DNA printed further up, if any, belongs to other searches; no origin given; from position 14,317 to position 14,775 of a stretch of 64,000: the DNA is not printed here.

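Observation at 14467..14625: Mu Com-like zinc-ribbon translational regulator encoded between lysis and head genes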

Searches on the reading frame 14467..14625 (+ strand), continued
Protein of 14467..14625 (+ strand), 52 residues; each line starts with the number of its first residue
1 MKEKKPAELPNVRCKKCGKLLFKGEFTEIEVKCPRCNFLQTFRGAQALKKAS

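Call 56: search_protein_families(library=pfam, alignment_id=A3, max_evalue=0.00001)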
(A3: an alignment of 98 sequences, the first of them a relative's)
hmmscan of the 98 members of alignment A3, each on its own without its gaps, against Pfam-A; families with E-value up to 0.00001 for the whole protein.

A. member 1, L001:5166-6197:+ (343 aa): 1 family
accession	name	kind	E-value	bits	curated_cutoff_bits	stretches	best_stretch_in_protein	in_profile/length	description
PF25209.1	Phage_capsid_4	-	3.7e-07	31.1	27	1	23-266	19-205/262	Phage capsid protein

B. families by the number of members that match (of 98 scanned): 35 families (the first 25 are shown)
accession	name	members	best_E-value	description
PF07715.20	Plug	18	3.3e-30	TonB-dependent Receptor Plug Domain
PF00593.30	TonB_dep_Rec_b-barrel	17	4.6e-65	TonB dependent receptor-like, beta-barrel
PF02086.21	MethyltransfD12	10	4.4e-34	D12 class N6 adenine-specific DNA methyltransferase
PF14905.12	OMP_b-brl_3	8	9e-16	Outer membrane protein beta-barrel family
PF25680.1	Mom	5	4e-76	Mom protein family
PF01497.23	Peripla_BP_2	5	3.5e-39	Periplasmic binding protein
PF01555.25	N6_N4_Mtase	4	2.1e-33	DNA methylase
PF07486.17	Hydrolase_2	4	3.9e-17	Cell Wall Hydrolase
PF00162.24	PGK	2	2.4e-57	Phosphoglycerate kinase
PF04023.20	FeoA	2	1.3e-20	FeoA domain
PF12724.12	Flavodoxin_5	2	1.8e-15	Flavodoxin domain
PF25183.1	OMP_b-brl_4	2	5.3e-07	Outer membrane beta barrel domain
PF01795.25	Methyltransf_5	1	2.2e-90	MraW methylase family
PF04586.22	Peptidase_S78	1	3.1e-49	Caudovirus prohead serine protease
PF00145.23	DNA_methylase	1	5.1e-40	C-5 cytosine-specific DNA methylase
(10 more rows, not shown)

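Call 57: search_protein_families(library=phrogs, alignment_id=A3, max_evalue=0.00001)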
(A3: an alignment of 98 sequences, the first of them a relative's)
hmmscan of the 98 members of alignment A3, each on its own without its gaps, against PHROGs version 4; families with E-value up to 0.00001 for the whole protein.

A. member 1, L001:5166-6197:+ (343 aa): 1 family
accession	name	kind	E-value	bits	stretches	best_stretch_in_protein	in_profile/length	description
phrog_1357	-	head and packaging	3.5e-63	214.7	1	22-340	36-348/356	major head protein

B. families by the number of members that match (of 98 scanned): 79 families (the first 25 are shown)
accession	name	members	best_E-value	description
phrog_5687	-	18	1.6e-83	-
phrog_116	-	11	3.7e-85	DNA methyltransferase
phrog_56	-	10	1.3e-95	DNA methyltransferase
phrog_1996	-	10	3.6e-31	DNA methyltransferase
phrog_13242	-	10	1.5e-26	-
phrog_26700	-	10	1.5e-15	-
phrog_23217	-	10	3.8e-14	-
phrog_1384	-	5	1.3e-83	Mom-like DNA modification protein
phrog_67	-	4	1e-81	DNA methyltransferase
phrog_498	-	4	2e-31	DNA methyltransferase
phrog_3008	-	4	2.2e-22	DNA methyltransferase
phrog_18293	-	4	8.2e-22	methyltransferase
phrog_23148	-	4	9.6e-16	-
phrog_8769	-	4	1.2e-14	methyltransferase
phrog_938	-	4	6e-14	endolysin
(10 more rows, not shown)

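Call 59: search_protein_families(library=phrogs, proteins=[L171:4265-4768:+, L091:334-804:+, L175:4594-5088:+, L146:1044-1370:+, L113:954-2372:+, L172:3205-4713:+, L212:4364-5746:+, L176:4159-4695:+, L171:3439-3999:+, L172:2457-3008:+], max_evalue=0.0001)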
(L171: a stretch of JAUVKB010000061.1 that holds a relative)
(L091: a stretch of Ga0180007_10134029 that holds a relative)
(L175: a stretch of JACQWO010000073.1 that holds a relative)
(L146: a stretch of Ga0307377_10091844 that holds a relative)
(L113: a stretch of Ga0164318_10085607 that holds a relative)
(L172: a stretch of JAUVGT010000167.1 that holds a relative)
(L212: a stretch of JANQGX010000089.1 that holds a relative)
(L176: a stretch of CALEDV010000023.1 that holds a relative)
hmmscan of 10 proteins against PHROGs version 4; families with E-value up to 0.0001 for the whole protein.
L171:4265-4768:+ (167 aa): 1 family
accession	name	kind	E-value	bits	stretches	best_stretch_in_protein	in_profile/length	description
phrog_3108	-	unknown function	9.7e-41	140.1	1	14-165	2-157/160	-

L091:334-804:+ (156 aa): 3 families
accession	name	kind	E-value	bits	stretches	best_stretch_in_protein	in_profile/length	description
phrog_822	-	lysis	1.5e-29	104.3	1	5-135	22-148/215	amidase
phrog_1493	-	lysis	1.2e-14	55.3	1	5-142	32-160/394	endolysin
phrog_35436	-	lysis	1.9e-10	41.5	1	7-134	20-136/266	amidase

L175:4594-5088:+ (164 aa): 4 families
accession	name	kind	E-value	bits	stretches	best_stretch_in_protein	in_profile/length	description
phrog_465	-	lysis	1.3e-20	74.9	1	2-163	49-164/292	endolysin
phrog_2649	-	lysis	1.7e-10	42.2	0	102-163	85-126/261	endolysin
phrog_6523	-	lysis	1.4e-07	32.6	0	16-52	24-60/255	endolysin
phrog_15351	-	lysis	2.8e-06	27.9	0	18-53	30-65/289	endolysin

L146:1044-1370:+ (108 aa): 1 family
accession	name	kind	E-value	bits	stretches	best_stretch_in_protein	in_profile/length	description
phrog_3188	-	other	4.2e-09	37.1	1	7-106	3-95/96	co-chaperonin GroES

L113:954-2372:+ (472 aa): 0 families

L172:3205-4713:+ (502 aa): 1 family
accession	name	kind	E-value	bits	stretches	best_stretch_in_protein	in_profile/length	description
phrog_2695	-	unknown function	2.9e-09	37.5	1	83-206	121-239/531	-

L212:4364-5746:+ (460 aa): 0 families

L176:4159-4695:+ (178 aa): 0 families

L171:3439-3999:+ (186 aa): 2 families
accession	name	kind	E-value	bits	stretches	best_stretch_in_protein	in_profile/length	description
phrog_2161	-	unknown function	4.7e-23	83.2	1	1-173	2-174/191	-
phrog_9832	-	unknown function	1.2e-07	32.8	1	1-151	1-146/223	-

L172:2457-3008:+ (183 aa): 2 families
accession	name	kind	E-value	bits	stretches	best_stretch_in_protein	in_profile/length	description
phrog_2161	-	unknown function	8.5e-27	95.4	1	14-176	2-170/191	-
phrog_9832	-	unknown function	2.6e-13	51.3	1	14-181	1-165/223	-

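Call 92: search_solved_structures(query=window:14467-14625:+, max_evalue=1, show_alignments=1)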
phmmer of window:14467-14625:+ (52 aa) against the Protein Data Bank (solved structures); distinct sequences matched with E-value up to 1: 13.
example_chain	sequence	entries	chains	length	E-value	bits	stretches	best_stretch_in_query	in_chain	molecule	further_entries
4qiw_P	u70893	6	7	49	0.046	17.3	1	12-39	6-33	DNA-directed RNA polymerase subunit P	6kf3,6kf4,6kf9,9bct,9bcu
1iml_A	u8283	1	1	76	0.055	17.1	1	9-38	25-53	CYSTEINE RICH INTESTINAL PROTEIN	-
8oqh_A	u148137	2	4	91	0.34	14.6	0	8-49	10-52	Type 1 phosphatidylinositol 4,5-bisphosphate 4-phosphatase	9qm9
8uxz_D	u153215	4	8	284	0.35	14.6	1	12-39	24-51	Acetyl-coenzyme A carboxylase carboxyl transferase subunit beta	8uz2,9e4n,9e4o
2f9y_B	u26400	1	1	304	0.39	14.4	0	12-39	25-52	Acetyl-coenzyme A carboxylase carboxyl transferase subunit beta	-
6zu5_SBB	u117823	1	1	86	0.56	13.9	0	12-42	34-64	eS27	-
7pxp_A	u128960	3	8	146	0.65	13.7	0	9-26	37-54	Benzoylsuccinyl-CoA thiolase subunit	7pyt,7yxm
9v21_sC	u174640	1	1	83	0.81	13.4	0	13-41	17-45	Small ribosomal subunit protein eS27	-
9v1j_sC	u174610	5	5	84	0.85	13.4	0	13-41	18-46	Small ribosomal subunit protein eS27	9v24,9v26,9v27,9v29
2jne_A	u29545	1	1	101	0.86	13.4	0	12-43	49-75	Hypothetical protein yfgJ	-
8gn4_A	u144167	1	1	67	0.9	13.3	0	30-44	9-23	Zinc finger and BTB domain-containing protein 10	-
8gn3_A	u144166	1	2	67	0.92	13.3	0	30-44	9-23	Zinc finger and BTB domain-containing protein 10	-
6zym_u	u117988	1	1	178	0.99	13.2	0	11-25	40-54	Splicing factor YJU2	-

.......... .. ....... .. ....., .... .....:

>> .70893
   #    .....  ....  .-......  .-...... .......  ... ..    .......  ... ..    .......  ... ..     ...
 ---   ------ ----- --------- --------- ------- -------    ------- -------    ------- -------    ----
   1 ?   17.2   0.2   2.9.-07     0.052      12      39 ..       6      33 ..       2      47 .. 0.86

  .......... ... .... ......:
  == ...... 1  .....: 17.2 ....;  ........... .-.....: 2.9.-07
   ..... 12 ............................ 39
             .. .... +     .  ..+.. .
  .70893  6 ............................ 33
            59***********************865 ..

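Call 95: search_protein_families(library=pfam, proteins=[L142:1391-2152:+, L095:1229-1651:+, L107:1130-1672:+, L120:2531-3709:+, L113:954-2372:+, L096:2862-3305:+, L171:4265-4768:+, L211:877-2145:+, L172:2457-3008:+, L172:3205-4713:+], max_evalue=0.001)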
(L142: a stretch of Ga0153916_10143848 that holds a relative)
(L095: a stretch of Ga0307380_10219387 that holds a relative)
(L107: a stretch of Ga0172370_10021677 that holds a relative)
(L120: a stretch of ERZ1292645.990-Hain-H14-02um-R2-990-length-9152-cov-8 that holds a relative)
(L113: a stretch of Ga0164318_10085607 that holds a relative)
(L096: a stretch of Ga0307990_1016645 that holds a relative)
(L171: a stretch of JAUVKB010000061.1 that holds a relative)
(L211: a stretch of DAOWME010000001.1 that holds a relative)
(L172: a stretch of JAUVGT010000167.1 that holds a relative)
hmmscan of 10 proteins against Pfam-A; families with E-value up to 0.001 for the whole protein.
L142:1391-2152:+ (253 aa): 0 families

L095:1229-1651:+ (140 aa): 0 families

L107:1130-1672:+ (180 aa): 0 families

L120:2531-3709:+ (392 aa): 2 families
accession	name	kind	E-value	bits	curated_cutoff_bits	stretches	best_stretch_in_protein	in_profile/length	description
PF07396.17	Porin_O_P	-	6.8e-05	22.7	20.9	0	58-132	13-93/370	Phosphate-selective porin O and P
PF13609.12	Porin_4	-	0.0001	22.7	27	0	228-390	153-290/310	Gram-negative porin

L113:954-2372:+ (472 aa): 1 family
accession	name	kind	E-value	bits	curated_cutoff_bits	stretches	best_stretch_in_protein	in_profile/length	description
PF04966.18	OprB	-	6.9e-28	98.5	22.9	2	296-472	189-372/372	Carbohydrate-selective porin, OprB family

L096:2862-3305:+ (147 aa): 1 family
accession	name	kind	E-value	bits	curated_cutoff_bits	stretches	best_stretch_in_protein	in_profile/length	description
PF07486.17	Hydrolase_2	-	1.3e-16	61.5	27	1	27-145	1-100/100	Cell Wall Hydrolase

L171:4265-4768:+ (167 aa): 1 family
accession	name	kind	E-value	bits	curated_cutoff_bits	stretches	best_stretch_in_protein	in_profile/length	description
PF18013.6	Phage_lysozyme2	-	0.00042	20.9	28.2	1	24-166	9-138/140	Phage tail lysozyme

L211:877-2145:+ (422 aa): 2 families
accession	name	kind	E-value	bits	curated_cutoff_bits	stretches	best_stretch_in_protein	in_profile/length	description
PF13609.12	Porin_4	-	2.4e-05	24.8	27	1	240-407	180-309/310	Gram-negative porin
PF07396.17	Porin_O_P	-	0.00018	21.3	20.9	1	107-270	7-181/370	Phosphate-selective porin O and P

L172:2457-3008:+ (183 aa): 0 families

L172:3205-4713:+ (502 aa): 1 family
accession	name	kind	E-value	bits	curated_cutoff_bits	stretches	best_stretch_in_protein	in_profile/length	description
PF13289.12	SIR2_2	-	2e-21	77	24.5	1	103-240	2-141/141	SIR2-like domain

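Call 100: search_protein_families(library=ncbifam, proteins=[window:14467-14625:+], max_evalue=0.01)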
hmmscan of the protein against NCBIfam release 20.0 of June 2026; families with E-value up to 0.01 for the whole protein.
window:14467-14625:+ (52 aa): 2 families
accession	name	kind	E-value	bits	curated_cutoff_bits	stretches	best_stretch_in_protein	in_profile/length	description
NF047912.1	ECs_2282_CxxC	subfamily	0.00065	19.5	37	0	3-28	19-44/60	ECs_2282 family putative zinc-binding protein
TIGR02098.1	MJ0042_CXXC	domain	0.0081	15.8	20.9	0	11-20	25-34/38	MJ0042-type zinc finger domain-containing protein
